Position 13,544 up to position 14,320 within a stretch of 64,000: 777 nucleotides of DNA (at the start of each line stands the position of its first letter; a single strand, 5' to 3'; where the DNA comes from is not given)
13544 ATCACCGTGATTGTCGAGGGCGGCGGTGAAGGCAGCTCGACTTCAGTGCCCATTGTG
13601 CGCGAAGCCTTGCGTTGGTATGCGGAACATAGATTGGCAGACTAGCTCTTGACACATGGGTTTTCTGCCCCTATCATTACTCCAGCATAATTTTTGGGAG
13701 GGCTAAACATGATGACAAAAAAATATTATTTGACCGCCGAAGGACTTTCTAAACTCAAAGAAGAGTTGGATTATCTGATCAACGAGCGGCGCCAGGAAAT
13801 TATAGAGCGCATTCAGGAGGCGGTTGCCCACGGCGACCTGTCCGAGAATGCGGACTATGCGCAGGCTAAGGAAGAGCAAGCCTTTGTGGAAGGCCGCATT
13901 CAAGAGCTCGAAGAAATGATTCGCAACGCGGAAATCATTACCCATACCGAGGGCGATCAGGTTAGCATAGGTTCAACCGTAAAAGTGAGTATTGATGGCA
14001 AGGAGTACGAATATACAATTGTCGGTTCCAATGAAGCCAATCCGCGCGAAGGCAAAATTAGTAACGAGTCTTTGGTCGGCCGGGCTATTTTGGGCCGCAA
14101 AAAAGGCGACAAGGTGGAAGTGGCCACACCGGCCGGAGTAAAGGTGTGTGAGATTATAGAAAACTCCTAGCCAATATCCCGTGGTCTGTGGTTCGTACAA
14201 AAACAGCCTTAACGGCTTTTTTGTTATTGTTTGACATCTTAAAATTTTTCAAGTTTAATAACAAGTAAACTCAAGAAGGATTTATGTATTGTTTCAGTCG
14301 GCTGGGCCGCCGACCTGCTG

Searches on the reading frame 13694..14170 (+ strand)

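Call 75: search_protein_families(library=ncbifam, proteins=[window:13694-14170:+], max_evalue=0.0001)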
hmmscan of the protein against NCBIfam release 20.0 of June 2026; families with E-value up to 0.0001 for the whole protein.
window:13694-14170:+ (158 aa): 13 families
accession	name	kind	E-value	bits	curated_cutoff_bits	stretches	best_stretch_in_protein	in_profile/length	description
NF001263.0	PRK00226.1-4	equivalog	9.7e-55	184.8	145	1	6-156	2-156/160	transcription elongation factor GreA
TIGR01462.1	greA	subfamily_domain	2.6e-50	170.4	139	1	12-156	1-149/151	transcription elongation factor GreA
NF001261.0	PRK00226.1-2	equivalog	6.1e-46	156.2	167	1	9-156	2-153/157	transcription elongation factor GreA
NF001260.0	PRK00226.1-1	equivalog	7.9e-40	136.1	234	1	6-156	1-155/160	transcription elongation factor GreA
NF001264.0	PRK00226.1-5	equivalog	9.1e-39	132.8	180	1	9-156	2-154/158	transcription elongation factor GreA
NF002506.1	PRK01885.1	equivalog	8e-32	110.1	188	1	10-156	2-151/156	transcription elongation factor GreB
TIGR01461.1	greB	equivalog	2.7e-29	101.9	171.05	1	10-155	2-150/156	transcription elongation factor GreB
NF001262.0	PRK00226.1-3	equivalog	1.5e-26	93.1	161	1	8-151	4-152/165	transcription elongation factor GreA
NF011309.0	PRK14720.1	equivalog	9.9e-24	83.5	714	1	13-144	752-887/906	transcription elongation factor GreA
NF004969.0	PRK06330.1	equivalog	1.2e-17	63.8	697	1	12-143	568-702/718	transcript cleavage factor/unknown domain fusion protein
NF004548.0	PRK05892.1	equivalog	1.9e-15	57.1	126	1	7-155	2-152/158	nucleoside diphosphate kinase regulator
NF004973.0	PRK06342.1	equivalog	3.9e-12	46.2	159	1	40-145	43-151/160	transcription elongation factor GreA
NF004396.0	PRK05753.1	equivalog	1.6e-07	31.2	109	1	65-150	28-117/137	nucleoside diphosphate kinase regulator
